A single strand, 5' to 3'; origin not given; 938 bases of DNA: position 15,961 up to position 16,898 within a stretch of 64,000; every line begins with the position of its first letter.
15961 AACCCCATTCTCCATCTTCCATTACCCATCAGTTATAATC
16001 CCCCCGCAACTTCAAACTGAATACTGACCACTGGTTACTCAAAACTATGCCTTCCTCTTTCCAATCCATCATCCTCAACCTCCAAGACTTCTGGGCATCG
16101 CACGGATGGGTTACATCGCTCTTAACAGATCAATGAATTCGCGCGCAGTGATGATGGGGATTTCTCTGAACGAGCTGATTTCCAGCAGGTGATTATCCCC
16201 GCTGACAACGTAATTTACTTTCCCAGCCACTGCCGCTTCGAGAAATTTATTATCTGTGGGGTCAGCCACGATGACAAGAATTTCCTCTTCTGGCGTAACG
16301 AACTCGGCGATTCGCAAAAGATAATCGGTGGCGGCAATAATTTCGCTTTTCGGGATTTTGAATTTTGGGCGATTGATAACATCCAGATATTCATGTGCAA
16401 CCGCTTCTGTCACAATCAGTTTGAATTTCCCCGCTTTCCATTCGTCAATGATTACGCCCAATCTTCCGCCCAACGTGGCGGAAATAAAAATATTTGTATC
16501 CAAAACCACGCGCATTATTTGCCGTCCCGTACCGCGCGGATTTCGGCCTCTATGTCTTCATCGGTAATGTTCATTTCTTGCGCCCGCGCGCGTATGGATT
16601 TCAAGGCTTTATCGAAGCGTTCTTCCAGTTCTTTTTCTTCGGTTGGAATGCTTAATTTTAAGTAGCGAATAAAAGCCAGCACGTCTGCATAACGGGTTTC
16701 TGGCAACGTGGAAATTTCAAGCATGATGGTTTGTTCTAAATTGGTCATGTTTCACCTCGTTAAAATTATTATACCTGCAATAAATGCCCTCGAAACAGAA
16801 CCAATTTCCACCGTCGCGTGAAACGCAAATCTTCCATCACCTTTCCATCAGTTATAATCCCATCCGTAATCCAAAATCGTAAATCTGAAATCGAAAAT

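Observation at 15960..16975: vapBC cassette sits between two diverged copies of the glyQS promoter, leader and first ~22 codons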

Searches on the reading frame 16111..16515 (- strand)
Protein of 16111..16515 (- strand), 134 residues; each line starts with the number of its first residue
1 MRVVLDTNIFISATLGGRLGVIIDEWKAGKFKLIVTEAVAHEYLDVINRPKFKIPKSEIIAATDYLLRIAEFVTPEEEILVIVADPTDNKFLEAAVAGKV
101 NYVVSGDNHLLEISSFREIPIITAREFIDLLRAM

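Call 9: search_protein_families(library=pfam, proteins=[window:16111-16515:-], max_evalue=0.01)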
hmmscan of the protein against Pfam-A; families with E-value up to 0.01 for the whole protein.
window:16111-16515:- (134 aa): 3 families
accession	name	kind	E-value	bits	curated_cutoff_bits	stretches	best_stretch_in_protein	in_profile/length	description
PF13470.12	PIN_3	-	2.5e-20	73.9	27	1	2-109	1-115/115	PIN domain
PF01850.27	PIN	-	1.1e-05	26.5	23.6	1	3-83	1-80/120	PIN domain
PF16289.11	PIN_12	-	0.00027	21.8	32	1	3-49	1-51/172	PIN domain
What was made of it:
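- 16111..16515 (-): vapC, a PIN_3 toxin of 134 aa. Pfam PIN_3 2.5e-20 (call 9).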

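Call 25: find_homologous_proteins(query=window:16111-16515:-, max_evalue=1e-10)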
Query window:16111-16515:- (134 aa): 616 proteins with E <= 1e-10 among 644 candidates; the best 120 are listed.
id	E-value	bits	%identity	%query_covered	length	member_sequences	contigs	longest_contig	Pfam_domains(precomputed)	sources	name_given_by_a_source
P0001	3.2e-73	261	90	100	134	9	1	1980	PF13470.13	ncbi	-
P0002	4.5e-72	258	91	99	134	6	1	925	PF13470.13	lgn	-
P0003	5.8e-72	257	90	99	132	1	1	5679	PF13470.13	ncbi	-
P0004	8.3e-72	257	87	100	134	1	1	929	PF01850.28,PF13470.13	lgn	-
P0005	7.5e-71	254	89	99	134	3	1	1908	PF13470.13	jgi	jgi:putative PIN family toxin of toxin-antitoxin system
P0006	1.5e-70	253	88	99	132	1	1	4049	PF01850.28,PF13470.13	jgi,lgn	jgi:putative PIN family toxin of toxin-antitoxin system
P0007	1.7e-70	253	89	99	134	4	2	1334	PF13470.13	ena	-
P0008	1.9e-69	249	86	100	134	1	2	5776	PF01850.28,PF13470.13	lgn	-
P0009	3.5e-69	248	86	99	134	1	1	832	PF13470.13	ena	-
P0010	4.1e-69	248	89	98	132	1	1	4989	PF01850.28,PF13470.13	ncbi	-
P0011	4.5e-69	248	87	98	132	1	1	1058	PF01850.28,PF13470.13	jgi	jgi:uncharacterized protein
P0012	1.6e-68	246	87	98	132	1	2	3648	PF13470.13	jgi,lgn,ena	-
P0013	7.2e-68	244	86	98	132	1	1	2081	PF13470.13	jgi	-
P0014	7.6e-68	244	88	98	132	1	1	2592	PF01850.28,PF13470.13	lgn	-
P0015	9.0e-68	244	86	98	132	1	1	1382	PF01850.28,PF13470.13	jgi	jgi:uncharacterized protein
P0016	1.3e-67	243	82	100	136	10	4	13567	PF01850.28,PF13470.13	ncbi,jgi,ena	-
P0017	2.7e-67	242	84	100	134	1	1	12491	PF13470.13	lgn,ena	-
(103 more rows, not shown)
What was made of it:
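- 16111..16515 (-): 616 homologues at E <= 1e-10, the 120 listed being 75-91% identical (call 25).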

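Call 26: find_encoding_contigs(protein=P0003, flank=5000, max_places=3)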
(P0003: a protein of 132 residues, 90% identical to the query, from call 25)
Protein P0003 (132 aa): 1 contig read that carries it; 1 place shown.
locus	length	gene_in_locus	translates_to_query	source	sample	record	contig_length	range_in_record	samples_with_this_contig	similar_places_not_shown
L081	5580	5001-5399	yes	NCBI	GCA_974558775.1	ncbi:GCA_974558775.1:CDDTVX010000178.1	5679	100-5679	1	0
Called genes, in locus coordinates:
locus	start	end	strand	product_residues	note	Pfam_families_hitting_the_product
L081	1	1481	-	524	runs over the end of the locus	PF00028:Cadherin, PF04203:Sortase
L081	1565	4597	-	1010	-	PF02091:tRNA-synt_2e, PF02092:tRNA_synt_2f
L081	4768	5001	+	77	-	-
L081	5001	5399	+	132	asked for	PF13470:PIN_3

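Call 27: find_encoding_contigs(protein=P0016, flank=5000, max_places=4)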
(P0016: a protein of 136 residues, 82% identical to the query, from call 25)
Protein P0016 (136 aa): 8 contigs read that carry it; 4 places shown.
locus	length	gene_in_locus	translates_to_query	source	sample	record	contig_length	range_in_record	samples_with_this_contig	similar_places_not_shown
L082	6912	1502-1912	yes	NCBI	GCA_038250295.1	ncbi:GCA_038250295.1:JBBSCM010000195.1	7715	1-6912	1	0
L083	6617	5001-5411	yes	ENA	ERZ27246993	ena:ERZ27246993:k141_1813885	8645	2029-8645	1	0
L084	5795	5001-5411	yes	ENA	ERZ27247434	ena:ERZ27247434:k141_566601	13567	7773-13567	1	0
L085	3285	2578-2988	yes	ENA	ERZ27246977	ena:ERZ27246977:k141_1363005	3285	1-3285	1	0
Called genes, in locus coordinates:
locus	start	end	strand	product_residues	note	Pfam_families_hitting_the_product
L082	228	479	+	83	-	PF03683:UPF0175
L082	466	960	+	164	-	PF11848:DUF3368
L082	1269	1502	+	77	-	-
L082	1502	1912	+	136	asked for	PF01850:PIN (weak), PF13470:PIN_3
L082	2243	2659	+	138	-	PF18765:Polbeta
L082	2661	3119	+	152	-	PF01934:HepT-like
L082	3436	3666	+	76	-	PF04255:DUF433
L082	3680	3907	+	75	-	-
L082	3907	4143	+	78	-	PF07927:HicA_toxin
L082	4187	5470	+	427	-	PF13676:TIR_2, PF03781:FGE-sulfatase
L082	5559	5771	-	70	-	-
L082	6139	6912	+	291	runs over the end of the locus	PF00701:DHDPS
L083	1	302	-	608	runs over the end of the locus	PF02730:AFOR_N, PF01314:AFOR_C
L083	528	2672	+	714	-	PF08240:ADH_N, PF03721:UDPG_MGDP_dh_N (weak), PF00107:ADH_zinc_N, PF01408:GFO_IDH_MocA, PF02894:GFO_IDH_MocA_C, PF22725:GFO_IDH_MocA_C3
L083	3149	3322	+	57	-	PF10049:DUF2283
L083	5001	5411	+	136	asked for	PF01850:PIN (weak), PF13470:PIN_3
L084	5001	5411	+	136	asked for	PF01850:PIN (weak), PF13470:PIN_3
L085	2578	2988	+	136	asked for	PF01850:PIN (weak), PF13470:PIN_3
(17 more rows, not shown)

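Call 28: find_encoding_contigs(protein=P0017, flank=5000, max_places=3)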
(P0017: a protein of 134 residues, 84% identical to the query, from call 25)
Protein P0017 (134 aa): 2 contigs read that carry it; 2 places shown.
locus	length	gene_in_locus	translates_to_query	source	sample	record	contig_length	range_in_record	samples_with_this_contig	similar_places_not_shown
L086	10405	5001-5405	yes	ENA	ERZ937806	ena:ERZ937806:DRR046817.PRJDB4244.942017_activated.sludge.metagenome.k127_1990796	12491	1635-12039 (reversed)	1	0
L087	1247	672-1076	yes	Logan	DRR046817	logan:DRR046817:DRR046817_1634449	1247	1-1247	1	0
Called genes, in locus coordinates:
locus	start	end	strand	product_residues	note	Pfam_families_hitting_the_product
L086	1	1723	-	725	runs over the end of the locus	?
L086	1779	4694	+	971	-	PF00128:Alpha-amylase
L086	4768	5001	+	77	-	-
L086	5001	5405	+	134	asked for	PF13470:PIN_3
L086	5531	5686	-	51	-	-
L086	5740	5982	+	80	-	-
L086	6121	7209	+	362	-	PF03734:YkuD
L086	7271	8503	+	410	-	PF01555:N6_N4_Mtase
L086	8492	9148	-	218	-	PF00072:Response_reg, PF00486:Trans_reg_C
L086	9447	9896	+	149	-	PF11645:PDDEXK_5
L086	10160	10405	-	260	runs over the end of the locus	-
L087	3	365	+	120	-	?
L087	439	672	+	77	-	-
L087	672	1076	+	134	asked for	PF13470:PIN_3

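Call 41: find_encoding_contigs(protein=P0008, flank=5000, max_places=3)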
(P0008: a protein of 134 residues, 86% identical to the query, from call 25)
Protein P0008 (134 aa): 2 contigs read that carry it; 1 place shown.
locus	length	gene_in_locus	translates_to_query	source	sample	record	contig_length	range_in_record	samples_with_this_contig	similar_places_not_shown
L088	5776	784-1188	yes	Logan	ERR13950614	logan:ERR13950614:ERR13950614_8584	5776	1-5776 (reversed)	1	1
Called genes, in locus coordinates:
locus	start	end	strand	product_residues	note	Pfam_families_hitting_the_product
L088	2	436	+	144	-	?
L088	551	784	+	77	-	-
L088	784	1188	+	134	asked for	PF01850:PIN (faint), PF13470:PIN_3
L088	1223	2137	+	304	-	PF01370:Epimerase, PF02719:Polysacc_synt_2 (weak), PF04321:RmlD_sub_bind, PF07993:NAD_binding_4 (faint), PF16363:GDP_Man_Dehyd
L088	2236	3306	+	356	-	PF03102:NeuB, PF08666:SAF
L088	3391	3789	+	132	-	PF05635:23S_rRNA_IVP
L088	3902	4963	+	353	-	PF13439:Glyco_transf_4 (weak), PF13477:Glyco_trans_4_2 (weak), PF00534:Glycos_transf_1, PF13692:Glyco_trans_1_4, PF13524:Glyco_trans_1_2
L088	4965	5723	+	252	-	PF02522:Antibiotic_NAT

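Call 42: find_encoding_contigs(protein=P0010, flank=5000, max_places=3)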
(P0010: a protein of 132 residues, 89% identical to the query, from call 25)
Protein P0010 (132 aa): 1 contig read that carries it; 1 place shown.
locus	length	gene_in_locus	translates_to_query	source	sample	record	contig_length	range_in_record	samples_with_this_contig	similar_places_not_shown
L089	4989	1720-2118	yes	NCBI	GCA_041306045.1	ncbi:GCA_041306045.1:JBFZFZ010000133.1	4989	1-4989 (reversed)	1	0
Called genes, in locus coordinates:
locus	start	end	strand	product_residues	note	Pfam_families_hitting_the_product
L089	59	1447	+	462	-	PF08713:DNA_alkylation (faint), PF03959:FSH1 (faint), PF00561:Abhydrolase_1 (weak), PF05728:UPF0227 (faint), PF12146:Hydrolase_4 (faint), PF12695:Abhydrolase_5 (weak)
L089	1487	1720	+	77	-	-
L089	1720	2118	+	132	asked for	PF01850:PIN (weak), PF13470:PIN_3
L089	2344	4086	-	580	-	PF13676:TIR_2, PF03781:FGE-sulfatase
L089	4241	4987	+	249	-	?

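Call 43: find_encoding_contigs(protein=P0006, flank=5000, max_places=3)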
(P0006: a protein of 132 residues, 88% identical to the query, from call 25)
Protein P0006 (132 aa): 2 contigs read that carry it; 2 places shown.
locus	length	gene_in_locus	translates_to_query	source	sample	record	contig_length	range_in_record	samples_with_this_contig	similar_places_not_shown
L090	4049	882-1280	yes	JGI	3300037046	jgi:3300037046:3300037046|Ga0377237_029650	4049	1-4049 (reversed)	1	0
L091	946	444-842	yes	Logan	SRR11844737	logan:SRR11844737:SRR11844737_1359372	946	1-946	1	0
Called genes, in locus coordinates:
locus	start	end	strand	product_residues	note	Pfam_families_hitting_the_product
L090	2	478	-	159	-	?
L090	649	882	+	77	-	-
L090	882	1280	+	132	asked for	PF01850:PIN (faint), PF13470:PIN_3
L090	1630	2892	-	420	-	PF13676:TIR_2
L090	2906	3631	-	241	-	PF01582:TIR (weak), PF13676:TIR_2, PF13431:TPR_17 (faint), PF00515:TPR_1 (weak), PF07719:TPR_2 (faint), PF13181:TPR_8 (faint), PF13374:TPR_10 (weak), PF13424:TPR_12, +1 more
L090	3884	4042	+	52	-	-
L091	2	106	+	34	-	?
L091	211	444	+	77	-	-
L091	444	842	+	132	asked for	PF01850:PIN (faint), PF13470:PIN_3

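Call 50: search_protein_families(library=ncbifam, proteins=[window:16111-16515:-], max_evalue=0.01)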
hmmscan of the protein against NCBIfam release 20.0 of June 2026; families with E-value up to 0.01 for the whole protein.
window:16111-16515:- (134 aa): 1 family
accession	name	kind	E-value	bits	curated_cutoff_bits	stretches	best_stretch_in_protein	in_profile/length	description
TIGR00305.1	TIGR00305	equivalog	2.4e-14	53.6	29.15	1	2-112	1-114/115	putative toxin-antitoxin system toxin component, PIN family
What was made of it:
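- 16111..16515 (-): TIGR00305 2.4e-14, above its cutoff (call 50).
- Closest known: VapBC type II toxin-antitoxin modules. Same: It is very abundant and multi-copy in this phylum (calls 9, 25, 50).
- Checked: Genes: VapC (16111-16515, minus) matches PIN_3 at 2.5e-20 and TIGR00305 at 2.4e-14 (calls 9, 50).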

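Call 51: search_protein_families(library=padloc, proteins=[window:16111-16515:-], max_evalue=0.001)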
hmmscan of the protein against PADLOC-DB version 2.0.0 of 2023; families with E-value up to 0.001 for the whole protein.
window:16111-16515:- (134 aa): 0 families

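Call 68: find_encoding_contigs(protein=P0001, flank=3000, max_places=3)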
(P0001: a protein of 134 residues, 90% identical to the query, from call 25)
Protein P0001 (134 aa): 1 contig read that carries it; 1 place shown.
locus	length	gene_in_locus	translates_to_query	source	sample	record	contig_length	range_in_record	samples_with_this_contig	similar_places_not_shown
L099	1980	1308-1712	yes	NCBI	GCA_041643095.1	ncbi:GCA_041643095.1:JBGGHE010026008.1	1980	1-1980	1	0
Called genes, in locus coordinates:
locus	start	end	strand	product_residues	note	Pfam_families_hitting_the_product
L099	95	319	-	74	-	-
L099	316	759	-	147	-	-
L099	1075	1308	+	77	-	-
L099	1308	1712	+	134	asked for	PF13470:PIN_3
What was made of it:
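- The structure is present in four independent assemblies from NCBI, JGI and Logan (calls 26, 43, 68).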

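Call 69: find_encoding_contigs(protein=P0005, flank=3000, max_places=3)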
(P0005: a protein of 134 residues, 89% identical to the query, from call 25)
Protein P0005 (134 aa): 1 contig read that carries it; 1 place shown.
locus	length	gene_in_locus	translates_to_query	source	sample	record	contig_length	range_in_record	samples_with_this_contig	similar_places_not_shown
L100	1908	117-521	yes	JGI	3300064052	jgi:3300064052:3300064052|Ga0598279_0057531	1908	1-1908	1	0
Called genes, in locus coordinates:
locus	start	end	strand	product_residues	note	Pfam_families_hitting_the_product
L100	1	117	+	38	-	?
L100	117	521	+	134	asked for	PF13470:PIN_3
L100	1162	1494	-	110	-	PF01934:HepT-like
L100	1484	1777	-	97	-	PF01909:NTP_transf_2, PF18765:Polbeta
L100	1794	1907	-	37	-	?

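Call 70: find_encoding_contigs(protein=P0007, flank=3000, max_places=3)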
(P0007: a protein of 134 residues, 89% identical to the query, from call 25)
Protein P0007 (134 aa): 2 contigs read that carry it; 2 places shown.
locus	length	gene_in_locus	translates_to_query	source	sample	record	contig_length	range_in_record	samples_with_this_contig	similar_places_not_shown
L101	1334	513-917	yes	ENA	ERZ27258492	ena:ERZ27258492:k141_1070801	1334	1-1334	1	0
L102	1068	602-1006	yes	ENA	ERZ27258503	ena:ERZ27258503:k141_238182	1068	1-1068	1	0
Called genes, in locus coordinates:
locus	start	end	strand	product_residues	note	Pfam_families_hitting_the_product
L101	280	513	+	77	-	-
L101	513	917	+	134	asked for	PF13470:PIN_3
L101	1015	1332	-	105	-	?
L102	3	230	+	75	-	?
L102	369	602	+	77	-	-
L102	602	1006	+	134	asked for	PF13470:PIN_3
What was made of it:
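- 16515..16748 (-): Putative vapB antitoxin of 77 aa, overlapping vapC by 1 nt. A 77-aa partner precedes the VapC homologue in every context fetched (calls 26-28, 41-43, 68-70).
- On VapBC type II toxin-antitoxin module: A 77-aa partner precedes the homologue in every context fetched (calls 26-28, 41-43, 68-70).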

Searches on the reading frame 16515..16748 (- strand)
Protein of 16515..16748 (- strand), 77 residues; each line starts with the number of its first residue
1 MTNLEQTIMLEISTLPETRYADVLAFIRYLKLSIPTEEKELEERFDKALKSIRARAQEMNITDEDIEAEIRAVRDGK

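Call 9: search_protein_families(library=pfam, proteins=[window:16515-16748:-], max_evalue=0.01)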
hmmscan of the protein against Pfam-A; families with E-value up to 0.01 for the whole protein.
window:16515-16748:- (77 aa): 0 families

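Call 37: search_protein_families(library=pfam, proteins=[window:16515-16748:-], max_evalue=0.1)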
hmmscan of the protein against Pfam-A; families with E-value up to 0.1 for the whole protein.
window:16515-16748:- (77 aa): 1 family
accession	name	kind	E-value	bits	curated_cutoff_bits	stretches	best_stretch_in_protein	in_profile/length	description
PF25424.1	PH_35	-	0.087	13.2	28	1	21-59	95-138/192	Fungal deubiquitinating enzyme PH domain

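Call 50: search_protein_families(library=ncbifam, proteins=[window:16515-16748:-], max_evalue=0.01)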
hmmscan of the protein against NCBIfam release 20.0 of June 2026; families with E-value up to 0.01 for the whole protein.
window:16515-16748:- (77 aa): 0 families
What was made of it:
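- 16515..16748 (-): No Pfam or NCBIfam match (calls 9, 37, 50).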
